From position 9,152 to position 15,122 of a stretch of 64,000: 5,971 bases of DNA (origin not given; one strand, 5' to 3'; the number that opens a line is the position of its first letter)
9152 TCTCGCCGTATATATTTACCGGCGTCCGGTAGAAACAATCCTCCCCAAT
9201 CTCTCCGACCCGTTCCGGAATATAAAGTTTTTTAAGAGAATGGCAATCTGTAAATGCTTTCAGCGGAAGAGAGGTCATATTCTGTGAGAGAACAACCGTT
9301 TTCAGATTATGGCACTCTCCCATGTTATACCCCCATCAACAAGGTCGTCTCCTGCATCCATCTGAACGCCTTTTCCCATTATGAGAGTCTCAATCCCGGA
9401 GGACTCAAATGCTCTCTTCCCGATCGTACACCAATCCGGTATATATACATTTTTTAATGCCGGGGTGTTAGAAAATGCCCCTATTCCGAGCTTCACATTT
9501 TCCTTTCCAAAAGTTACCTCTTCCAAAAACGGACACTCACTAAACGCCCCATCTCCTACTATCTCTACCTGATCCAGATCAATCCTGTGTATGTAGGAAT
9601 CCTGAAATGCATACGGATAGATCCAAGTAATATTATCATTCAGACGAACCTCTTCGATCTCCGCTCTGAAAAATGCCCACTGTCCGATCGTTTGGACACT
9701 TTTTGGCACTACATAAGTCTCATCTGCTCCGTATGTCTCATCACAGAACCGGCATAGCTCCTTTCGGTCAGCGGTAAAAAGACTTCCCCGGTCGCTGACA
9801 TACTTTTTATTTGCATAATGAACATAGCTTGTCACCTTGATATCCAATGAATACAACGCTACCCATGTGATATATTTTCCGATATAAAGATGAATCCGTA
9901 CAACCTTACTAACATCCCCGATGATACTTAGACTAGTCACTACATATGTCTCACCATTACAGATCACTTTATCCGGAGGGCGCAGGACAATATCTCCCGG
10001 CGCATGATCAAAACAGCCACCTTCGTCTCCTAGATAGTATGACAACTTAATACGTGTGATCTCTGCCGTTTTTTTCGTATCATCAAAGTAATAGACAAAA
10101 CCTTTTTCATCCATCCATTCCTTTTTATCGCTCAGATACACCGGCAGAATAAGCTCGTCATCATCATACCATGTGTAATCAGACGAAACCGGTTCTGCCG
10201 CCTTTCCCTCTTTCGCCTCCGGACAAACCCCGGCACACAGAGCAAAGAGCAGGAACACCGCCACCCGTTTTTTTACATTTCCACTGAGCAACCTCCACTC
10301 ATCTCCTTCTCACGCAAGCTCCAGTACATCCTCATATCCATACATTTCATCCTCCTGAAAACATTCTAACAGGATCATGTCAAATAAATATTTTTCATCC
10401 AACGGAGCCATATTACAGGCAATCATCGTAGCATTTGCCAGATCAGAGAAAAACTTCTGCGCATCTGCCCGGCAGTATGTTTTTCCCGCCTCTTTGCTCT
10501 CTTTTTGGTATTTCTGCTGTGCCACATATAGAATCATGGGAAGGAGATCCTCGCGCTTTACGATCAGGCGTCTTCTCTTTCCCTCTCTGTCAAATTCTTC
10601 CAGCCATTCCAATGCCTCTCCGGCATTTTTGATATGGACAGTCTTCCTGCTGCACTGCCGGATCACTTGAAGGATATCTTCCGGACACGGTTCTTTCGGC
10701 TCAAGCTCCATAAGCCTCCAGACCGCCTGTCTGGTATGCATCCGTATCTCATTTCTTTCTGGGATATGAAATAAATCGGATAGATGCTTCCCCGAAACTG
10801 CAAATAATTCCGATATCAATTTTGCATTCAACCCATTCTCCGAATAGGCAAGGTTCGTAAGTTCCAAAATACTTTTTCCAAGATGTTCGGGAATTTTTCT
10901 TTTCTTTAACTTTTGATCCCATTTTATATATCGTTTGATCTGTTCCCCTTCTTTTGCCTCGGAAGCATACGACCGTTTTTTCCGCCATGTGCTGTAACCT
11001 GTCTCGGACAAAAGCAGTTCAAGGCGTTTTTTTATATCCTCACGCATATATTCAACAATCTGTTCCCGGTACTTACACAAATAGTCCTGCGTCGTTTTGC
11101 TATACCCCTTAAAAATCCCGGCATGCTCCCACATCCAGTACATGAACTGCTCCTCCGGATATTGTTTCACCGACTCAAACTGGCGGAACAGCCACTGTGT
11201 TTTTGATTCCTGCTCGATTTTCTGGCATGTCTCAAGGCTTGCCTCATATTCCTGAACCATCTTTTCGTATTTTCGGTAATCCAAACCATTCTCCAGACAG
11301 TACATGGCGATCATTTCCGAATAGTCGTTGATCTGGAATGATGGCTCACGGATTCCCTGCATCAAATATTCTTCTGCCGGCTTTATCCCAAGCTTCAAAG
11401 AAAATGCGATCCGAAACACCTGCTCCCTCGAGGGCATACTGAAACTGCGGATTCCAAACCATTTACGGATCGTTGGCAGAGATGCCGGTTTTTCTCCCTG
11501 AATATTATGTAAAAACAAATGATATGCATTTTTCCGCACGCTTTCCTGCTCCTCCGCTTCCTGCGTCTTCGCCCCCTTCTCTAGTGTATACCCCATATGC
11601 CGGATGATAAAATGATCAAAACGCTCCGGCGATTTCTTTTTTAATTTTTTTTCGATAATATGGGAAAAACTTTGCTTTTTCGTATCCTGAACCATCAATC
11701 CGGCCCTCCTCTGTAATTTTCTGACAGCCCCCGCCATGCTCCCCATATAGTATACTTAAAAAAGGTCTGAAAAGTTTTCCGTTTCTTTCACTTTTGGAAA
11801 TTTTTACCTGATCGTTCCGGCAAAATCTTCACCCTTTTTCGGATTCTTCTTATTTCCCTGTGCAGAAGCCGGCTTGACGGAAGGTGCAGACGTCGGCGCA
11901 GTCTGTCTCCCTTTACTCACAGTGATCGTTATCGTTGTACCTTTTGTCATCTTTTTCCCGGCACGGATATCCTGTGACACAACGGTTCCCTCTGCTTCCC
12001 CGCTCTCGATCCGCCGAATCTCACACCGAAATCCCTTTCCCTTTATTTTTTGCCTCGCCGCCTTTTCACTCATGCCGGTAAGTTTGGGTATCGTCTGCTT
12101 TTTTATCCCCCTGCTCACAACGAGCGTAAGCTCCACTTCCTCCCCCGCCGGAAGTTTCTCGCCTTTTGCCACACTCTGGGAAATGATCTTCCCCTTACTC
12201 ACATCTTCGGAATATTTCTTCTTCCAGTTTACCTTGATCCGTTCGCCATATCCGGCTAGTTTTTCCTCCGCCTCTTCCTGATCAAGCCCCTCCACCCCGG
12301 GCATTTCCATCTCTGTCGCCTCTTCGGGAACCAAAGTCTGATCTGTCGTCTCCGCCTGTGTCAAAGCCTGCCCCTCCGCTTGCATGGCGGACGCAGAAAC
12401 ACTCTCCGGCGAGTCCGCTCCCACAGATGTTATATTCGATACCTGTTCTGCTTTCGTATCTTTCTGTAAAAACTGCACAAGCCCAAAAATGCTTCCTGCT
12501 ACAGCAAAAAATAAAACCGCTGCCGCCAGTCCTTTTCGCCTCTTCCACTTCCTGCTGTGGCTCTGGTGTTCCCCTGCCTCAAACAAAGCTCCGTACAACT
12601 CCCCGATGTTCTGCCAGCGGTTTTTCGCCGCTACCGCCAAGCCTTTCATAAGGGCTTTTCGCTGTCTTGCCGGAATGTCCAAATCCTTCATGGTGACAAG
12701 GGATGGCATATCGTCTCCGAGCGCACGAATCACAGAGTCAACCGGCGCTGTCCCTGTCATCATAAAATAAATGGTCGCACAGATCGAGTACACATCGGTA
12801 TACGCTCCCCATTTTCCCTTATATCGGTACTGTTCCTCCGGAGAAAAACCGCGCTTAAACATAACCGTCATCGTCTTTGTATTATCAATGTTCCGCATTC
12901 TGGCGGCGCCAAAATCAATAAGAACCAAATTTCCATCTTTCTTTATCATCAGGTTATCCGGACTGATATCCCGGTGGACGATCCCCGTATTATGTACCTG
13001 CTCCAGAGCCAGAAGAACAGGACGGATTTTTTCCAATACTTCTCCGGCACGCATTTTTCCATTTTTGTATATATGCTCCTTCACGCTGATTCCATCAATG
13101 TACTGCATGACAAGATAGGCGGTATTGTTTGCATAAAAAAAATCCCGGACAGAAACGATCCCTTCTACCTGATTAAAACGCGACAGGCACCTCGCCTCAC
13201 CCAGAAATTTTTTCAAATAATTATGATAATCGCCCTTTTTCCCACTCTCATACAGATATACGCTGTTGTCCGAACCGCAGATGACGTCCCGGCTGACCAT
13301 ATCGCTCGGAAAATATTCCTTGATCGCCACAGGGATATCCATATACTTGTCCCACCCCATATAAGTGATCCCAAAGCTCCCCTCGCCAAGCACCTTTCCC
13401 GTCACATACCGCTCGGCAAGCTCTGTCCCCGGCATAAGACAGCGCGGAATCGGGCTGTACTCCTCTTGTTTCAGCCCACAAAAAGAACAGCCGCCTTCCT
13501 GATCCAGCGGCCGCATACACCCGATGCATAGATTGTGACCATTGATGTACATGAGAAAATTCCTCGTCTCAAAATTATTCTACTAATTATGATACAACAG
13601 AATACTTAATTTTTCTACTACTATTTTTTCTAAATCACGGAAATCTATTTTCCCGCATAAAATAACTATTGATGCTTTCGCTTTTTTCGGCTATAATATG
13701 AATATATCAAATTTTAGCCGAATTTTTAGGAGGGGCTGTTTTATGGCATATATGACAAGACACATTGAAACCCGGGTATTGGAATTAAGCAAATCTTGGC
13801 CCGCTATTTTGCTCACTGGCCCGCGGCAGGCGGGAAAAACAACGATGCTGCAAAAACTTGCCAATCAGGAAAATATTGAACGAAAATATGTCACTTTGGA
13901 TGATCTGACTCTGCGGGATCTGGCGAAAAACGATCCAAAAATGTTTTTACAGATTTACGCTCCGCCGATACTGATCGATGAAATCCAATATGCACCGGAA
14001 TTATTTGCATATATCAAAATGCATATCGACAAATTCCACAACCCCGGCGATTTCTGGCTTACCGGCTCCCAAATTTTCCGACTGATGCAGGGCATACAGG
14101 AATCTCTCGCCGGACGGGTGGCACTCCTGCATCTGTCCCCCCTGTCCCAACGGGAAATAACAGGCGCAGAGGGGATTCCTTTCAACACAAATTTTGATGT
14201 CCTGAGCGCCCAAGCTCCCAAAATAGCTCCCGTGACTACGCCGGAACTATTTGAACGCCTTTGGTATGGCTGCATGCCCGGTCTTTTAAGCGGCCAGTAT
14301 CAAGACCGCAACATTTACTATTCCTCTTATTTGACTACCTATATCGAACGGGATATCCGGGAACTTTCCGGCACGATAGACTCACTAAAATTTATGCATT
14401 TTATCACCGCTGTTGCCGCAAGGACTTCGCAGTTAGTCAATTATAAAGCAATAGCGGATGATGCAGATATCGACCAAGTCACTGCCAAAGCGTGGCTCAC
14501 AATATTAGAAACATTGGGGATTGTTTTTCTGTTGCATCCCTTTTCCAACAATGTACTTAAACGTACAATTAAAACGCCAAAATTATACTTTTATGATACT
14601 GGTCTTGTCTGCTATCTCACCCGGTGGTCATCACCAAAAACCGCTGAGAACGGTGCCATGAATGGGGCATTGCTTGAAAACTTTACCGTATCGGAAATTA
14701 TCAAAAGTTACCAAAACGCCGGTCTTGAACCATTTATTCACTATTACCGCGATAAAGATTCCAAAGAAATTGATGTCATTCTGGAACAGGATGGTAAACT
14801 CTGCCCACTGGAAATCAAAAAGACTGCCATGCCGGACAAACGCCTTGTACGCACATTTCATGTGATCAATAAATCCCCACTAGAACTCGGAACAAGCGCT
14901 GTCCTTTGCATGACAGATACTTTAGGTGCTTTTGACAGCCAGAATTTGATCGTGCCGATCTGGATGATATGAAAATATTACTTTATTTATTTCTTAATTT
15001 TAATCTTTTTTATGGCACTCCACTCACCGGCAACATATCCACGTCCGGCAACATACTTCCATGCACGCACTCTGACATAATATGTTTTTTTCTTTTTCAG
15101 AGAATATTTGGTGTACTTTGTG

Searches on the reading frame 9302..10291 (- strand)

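Call 25: search_protein_families(library=pfam, max_evalue=0.001, proteins=[window:9302-10291:-])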
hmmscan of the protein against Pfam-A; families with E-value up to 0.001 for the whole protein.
window:9302-10291:- (329 aa): 1 family
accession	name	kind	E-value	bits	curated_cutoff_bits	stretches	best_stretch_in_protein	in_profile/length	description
PF13306.12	LRR_5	-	2.6e-19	69.8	27.7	1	193-298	16-123/127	BspA type Leucine rich repeat region (6 copies)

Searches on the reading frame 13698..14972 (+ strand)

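Call 25: search_protein_families(library=pfam, max_evalue=0.001, proteins=[window:13698-14972:+])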
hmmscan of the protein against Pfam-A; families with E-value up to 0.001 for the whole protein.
window:13698-14972:+ (424 aa): 3 families
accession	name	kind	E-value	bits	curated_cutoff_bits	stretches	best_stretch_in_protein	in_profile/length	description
PF13635.12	DUF4143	-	4.4e-49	166.7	28.1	1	217-375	1-159/160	Domain of unknown function (DUF4143)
PF13173.12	AAA_14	-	1.3e-29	103.2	27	1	35-154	3-128/129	AAA domain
PF13401.12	AAA_22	-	0.00063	20.5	27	0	36-74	7-49/130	AAA domain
